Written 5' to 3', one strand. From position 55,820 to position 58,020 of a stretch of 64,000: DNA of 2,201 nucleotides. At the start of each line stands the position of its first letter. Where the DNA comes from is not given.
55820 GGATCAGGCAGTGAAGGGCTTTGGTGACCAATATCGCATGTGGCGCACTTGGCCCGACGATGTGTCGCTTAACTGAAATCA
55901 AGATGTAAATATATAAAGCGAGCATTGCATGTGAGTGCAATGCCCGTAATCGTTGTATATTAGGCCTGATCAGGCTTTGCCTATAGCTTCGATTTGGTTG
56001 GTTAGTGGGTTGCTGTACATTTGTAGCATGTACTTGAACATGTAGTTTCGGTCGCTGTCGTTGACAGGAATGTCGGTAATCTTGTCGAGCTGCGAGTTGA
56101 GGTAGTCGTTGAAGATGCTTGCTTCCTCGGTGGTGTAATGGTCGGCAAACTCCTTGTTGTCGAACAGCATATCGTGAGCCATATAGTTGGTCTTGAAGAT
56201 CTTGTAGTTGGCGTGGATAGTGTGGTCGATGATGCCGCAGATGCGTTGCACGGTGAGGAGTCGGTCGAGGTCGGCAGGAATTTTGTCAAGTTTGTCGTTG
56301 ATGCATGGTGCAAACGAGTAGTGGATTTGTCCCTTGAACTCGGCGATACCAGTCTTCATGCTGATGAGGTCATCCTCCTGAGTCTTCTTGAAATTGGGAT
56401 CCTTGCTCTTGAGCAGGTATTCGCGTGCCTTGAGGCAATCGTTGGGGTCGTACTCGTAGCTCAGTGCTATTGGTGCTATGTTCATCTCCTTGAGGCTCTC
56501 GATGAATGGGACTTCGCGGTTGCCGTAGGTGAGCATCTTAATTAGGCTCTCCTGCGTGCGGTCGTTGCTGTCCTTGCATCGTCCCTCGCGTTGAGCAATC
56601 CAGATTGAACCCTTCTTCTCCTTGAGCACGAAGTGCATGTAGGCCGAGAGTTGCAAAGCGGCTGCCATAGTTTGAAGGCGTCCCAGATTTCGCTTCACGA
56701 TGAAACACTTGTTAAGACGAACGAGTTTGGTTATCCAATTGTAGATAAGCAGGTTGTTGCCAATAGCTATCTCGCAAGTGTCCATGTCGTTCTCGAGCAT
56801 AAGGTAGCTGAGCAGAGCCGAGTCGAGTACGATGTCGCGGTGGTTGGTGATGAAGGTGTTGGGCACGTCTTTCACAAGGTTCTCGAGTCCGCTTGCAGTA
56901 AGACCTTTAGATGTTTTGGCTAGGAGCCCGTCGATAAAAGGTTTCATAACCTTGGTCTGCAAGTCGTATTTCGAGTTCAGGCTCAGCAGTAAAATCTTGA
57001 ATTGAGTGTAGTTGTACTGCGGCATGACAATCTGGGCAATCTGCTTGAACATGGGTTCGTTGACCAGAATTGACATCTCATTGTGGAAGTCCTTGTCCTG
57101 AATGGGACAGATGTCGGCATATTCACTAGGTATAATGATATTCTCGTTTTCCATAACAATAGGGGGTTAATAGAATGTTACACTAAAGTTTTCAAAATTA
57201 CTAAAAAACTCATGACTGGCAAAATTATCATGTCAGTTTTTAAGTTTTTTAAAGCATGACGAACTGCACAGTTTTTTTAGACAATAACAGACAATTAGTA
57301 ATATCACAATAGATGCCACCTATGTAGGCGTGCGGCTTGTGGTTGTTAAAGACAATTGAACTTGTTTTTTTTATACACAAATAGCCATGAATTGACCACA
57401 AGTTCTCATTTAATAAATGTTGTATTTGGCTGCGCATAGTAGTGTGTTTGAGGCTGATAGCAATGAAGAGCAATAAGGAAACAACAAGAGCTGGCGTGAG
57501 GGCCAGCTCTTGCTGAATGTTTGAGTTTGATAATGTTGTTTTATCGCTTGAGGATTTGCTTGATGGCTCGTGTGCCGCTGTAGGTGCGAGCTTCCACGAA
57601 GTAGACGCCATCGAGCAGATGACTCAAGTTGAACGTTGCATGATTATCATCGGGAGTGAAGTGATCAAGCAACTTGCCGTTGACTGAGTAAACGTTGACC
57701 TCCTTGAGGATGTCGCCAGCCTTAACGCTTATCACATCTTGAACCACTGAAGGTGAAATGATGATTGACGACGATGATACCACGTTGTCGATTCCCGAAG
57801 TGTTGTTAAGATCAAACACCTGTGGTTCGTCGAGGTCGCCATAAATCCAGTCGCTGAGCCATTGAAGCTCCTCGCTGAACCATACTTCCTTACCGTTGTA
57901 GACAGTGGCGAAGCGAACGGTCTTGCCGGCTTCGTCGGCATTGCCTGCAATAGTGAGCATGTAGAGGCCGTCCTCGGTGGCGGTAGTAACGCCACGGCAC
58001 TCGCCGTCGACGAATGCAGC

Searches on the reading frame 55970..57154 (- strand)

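Call 7: search_protein_families(library=pfam, proteins=[window:55970-57154:-], max_evalue=0.01)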
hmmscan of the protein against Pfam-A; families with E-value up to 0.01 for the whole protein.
window:55970-57154:- (394 aa): 2 families
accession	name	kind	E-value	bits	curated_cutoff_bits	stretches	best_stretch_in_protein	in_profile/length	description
PF01553.26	Acyltransferase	-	2.2e-06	28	23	1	86-196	3-105/132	Acyltransferase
PF19329.4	KCTD11_21_C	-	0.0083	16.5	27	0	99-199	41-137/154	BTB/POZ domain-containing protein KCTD11/21 C-terminus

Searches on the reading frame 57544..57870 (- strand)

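Call 43: search_protein_families(library=ncbifam, proteins=[window:57544-57870:-], max_evalue=1)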
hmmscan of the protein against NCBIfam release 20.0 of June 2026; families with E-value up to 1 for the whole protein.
seq(109 aa): 3 families
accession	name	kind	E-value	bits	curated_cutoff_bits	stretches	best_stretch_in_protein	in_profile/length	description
TIGR04183.1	Por_Secre_tail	domain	5.5e-08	32.7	23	1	46-106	12-70/72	T9SS type A sorting domain-containing protein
NF052644.1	T9SS_DNase_Rie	equivalog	6.4e-05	22.4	260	1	23-108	170-250/251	T9SS-dependent surface endonuclease, AS87_RS02955 family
NF038113.1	T9SSA_dep_M36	equivalog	0.0026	16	885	1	21-105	778-866/869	T9SS-dependent M36 family metallopeptidase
